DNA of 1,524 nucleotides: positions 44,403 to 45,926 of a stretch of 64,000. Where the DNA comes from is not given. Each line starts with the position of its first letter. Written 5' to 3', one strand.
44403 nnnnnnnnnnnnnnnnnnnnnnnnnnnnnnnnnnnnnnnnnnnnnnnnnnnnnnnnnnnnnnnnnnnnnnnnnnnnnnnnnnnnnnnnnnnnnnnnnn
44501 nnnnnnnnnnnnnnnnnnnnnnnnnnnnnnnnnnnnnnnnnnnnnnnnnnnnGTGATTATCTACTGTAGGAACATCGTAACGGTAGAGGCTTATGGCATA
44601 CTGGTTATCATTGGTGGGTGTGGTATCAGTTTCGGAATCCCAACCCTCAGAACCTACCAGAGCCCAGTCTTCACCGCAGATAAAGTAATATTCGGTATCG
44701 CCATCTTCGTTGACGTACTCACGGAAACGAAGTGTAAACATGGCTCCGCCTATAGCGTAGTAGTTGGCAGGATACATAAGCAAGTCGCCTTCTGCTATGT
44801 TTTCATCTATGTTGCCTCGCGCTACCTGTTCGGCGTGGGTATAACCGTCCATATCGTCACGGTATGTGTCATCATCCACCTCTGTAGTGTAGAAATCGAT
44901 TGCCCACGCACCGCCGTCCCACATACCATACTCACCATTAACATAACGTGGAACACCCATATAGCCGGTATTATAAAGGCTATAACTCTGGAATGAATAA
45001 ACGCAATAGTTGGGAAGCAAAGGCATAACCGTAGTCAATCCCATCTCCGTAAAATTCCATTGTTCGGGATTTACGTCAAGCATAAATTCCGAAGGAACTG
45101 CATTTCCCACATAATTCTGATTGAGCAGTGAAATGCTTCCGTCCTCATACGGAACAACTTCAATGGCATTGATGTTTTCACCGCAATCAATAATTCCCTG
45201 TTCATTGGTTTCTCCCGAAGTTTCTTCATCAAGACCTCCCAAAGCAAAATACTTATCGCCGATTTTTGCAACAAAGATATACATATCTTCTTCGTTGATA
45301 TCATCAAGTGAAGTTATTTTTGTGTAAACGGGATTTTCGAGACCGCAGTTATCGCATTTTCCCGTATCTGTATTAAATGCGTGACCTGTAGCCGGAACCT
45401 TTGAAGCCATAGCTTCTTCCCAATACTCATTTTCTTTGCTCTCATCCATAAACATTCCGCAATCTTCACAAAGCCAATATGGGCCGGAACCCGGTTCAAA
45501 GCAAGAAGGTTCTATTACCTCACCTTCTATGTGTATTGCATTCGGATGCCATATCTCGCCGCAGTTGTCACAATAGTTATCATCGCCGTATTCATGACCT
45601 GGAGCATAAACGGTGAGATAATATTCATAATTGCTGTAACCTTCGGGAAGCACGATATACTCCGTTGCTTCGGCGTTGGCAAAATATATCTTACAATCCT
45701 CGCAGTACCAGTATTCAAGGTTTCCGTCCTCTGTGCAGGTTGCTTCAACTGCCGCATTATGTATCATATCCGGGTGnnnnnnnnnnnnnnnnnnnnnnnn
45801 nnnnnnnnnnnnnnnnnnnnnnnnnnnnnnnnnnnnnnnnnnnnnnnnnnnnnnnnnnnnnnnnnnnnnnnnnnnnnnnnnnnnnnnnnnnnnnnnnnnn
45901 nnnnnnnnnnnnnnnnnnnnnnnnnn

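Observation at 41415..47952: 1757-aa SLH protein made of a novel-looking Cys/His-rich 30-aa module array, divergently paired with a membrane-bound LuxR regulator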

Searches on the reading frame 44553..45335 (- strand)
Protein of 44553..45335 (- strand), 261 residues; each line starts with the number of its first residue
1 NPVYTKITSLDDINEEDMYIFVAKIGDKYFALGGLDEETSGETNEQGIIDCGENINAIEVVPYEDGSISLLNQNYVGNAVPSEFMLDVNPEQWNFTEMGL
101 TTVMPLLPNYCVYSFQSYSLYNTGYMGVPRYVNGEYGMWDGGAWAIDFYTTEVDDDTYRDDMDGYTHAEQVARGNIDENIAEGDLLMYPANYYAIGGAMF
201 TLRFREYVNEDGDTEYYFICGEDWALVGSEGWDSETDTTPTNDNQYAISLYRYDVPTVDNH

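Call 39: predict_structure(alignment_id=A1)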
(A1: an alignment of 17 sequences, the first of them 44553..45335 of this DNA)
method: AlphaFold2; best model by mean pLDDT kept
length: 261 residues; sequences in the alignment: 17
mean_pLDDT: 65.2   pTM: 0.73
mean pLDDT of the five models: 65.2, 59.4, 39.1, 35.1, 34.9
residues with pLDDT >= 90: 9; 70-90: 111; 50-70: 88; < 50: 53
segments of 3 or more residues with pLDDT < 50: 43-52, 109-114, 116-141, 194-196, 257-261
pLDDT, mean of each block of 10 residues (from residue 1): 83 84 88 63 47 67 86 60 74 56 62 41 36 33 73 72 68 68 79 52 74 76 57 58 77 63 35
secondary structure, 60 per line:
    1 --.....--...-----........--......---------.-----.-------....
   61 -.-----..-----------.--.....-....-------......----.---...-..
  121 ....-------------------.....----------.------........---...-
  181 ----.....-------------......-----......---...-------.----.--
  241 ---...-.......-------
elements in order: E3-7 E18-25 E28-33 E57-60 E84-88 H90-93 E101-106 E115-117 E119-124 E144-148 H167-173 E185-189 E203-208 E214-219 E244-246 E248-254

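Call 40: search_protein_representatives(protein=window:44553-45335:-)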
Query: 261 residues. Proteins with E-value up to 0.001 (for the whole library): 13; up to 1e-10: 11; up to 1e-30: 10. The best 13 are listed.
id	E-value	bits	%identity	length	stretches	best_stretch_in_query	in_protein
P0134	3.2e-124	430.6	75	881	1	1-261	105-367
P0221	6.5e-99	347.6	84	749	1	81-259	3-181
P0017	6.0e-95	334.6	67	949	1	1-261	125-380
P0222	2.2e-92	326.2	66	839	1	1-261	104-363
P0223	7.4e-86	304.8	65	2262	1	1-258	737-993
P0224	6.0e-81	288.6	60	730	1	2-261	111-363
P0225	1.7e-67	244.5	72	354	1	106-257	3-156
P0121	9.1e-61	222.5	62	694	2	23-208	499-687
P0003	4.2e-60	220.3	65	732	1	85-261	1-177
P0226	1.8e-33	133.0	68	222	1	2-114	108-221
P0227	7.6e-29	117.8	70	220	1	1-85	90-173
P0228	3.2e-08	50.1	80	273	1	4-38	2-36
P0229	1.1e-05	41.8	81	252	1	1-31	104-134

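Call 43: fold_search(model_id=the predicted structure, library=pdb)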
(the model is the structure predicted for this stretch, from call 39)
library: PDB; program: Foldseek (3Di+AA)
matches with E <= 10: 175; with E <= 0.001: 0
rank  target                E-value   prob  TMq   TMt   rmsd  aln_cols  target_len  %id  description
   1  3eiv_B                9.7e-02  0.18  0.09  0.19  11.3        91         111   15  Crystal Structure of Single-stranded DNA-binding protein from Streptomyces coelicolor (released 2009-09-08)
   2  7ym1_A                1.5e-01  0.14  0.09  0.22  13.2        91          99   14  Structure of SsbA protein in complex with the anticancer drug 5-fluorouracil (released 2023-08-02)
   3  7ym1_B                2.5e-01  0.11  0.09  0.20  12.2        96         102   14  Structure of SsbA protein in complex with the anticancer drug 5-fluorouracil (released 2023-08-02)
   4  5yyu_C                2.5e-01  0.10  0.09  0.20  12.7        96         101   14  Crystal structure of Staphylococcus aureus single-stranded DNA-binding protein SsbB (released 2018-08-15)
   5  6lqk_B                2.6e-01  0.44  0.32  0.46   7.8       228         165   10  Crystal structure of honeybee RyR NTD (released 2021-01-20)
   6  3tqy_A                2.8e-01  0.08  0.08  0.16  13.1        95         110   17  Structure of a single-stranded DNA-binding protein (ssb), from Coxiella burnetii (released 2011-09-21)
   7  8gw5_A                3.1e-01  0.12  0.09  0.22  13.1        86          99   15  Crystal structure of SaSsbA complexed with glycerol (released 2023-09-20)
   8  6bhx_D                3.1e-01  0.10  0.09  0.21  11.9        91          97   14  B. subtilis SsbA with DNA (released 2018-12-19)
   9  5yyu_B                3.3e-01  0.09  0.09  0.20  12.9        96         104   14  Crystal structure of Staphylococcus aureus single-stranded DNA-binding protein SsbB (released 2018-08-15)
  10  6bhw_C                3.5e-01  0.08  0.08  0.18  11.3        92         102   14  B. subtilis SsbA (released 2018-12-19)
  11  6bhw_B                3.7e-01  0.08  0.08  0.19  13.1        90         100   19  B. subtilis SsbA (released 2018-12-19)
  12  5xgt_A                4.1e-01  0.09  0.09  0.20  12.0        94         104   14  Crystal structure of the N-terminal domain of Staphylococcus aureus single-stranded DNA-binding protein SsbA at 1.82 a (released 2017-08-09)
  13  6bhw_E                4.3e-01  0.08  0.08  0.19  11.4        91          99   13  B. subtilis SsbA (released 2018-12-19)
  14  7f5y_B                4.6e-01  0.08  0.09  0.17  13.2        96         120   14  Crystal structure of the single-stranded dna-binding protein from Mycobacterium tuberculosis- Form III (released 2022-05-11)
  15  1okn                  4.6e-01  0.02  0.10  0.10  19.5       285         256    8  CARBONIC ANHYDRASE II COMPLEX WITH THE 1OKN INHIBITOR 4-SULFONAMIDE-[1-(4-N-(5-FLUORESCEIN THIOUREA)BUTANE)] (released 1997-01-11)
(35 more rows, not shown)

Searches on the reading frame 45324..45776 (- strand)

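Call 82: search_protein_families(library=pfam, proteins=[window:45324-45776:-], max_evalue=10)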
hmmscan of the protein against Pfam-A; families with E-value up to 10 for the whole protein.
seq(151 aa): 16 families
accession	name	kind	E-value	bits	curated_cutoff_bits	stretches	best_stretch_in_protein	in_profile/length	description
PF17032.10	Zn_ribbon_15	-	0.00016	22.8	28.9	2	21-79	36-65/73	zinc-ribbon family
PF23447.1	DUF7128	-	0.017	15.5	25.7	2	101-125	13-37/44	Domain of unknown function (DUF7128)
PF24292.1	DUF7479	-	0.027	15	27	0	131-146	23-38/60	Domain of unknown function (DUF7479)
PF23145.1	Zf_2nd_IFT121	-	0.034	14.2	25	0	21-40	15-34/45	IFT121, second zinc finger domain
PF18439.7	zf_UBZ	-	0.054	13.6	25.6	2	100-117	2-19/32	Ubiquitin-Binding Zinc Finger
PF05191.20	ADK_lid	-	0.27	11.6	26.6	2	69-77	4-12/36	Adenylate kinase, active site lid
PF12874.13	zf-met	-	0.31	11.9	21.2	1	23-34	1-12/25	Zinc-finger of C2H2 type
PF17026.10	zf-RRPl_C4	-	0.32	11.6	28.9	1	21-41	17-38/108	Putative ribonucleoprotein zinc-finger pf C4 type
PF00130.28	C1_1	-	0.33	11.2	26.5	1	63-109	8-37/53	Phorbol esters/diacylglycerol binding domain (C1 domain)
PF12675.12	DUF3795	-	0.68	10.9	22.6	1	102-146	8-45/83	Protein of unknown function (DUF3795)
PF00320.33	GATA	-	0.77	9.9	26.8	1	97-109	17-29/36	GATA zinc finger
PF12773.13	DZR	-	1.2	9.7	27.3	1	91-147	3-33/45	Double zinc ribbon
PF14149.11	YhfH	-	3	8.2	27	1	103-115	16-28/37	YhfH-like protein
PF12171.14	zf-C2H2_jaz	-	3.6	8.3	22.6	1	23-37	2-16/27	Zinc-finger double-stranded RNA-binding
PF13240.11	Zn_Ribbon_1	-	8.3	6.8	25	1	65-73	12-20/23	zinc-ribbon domain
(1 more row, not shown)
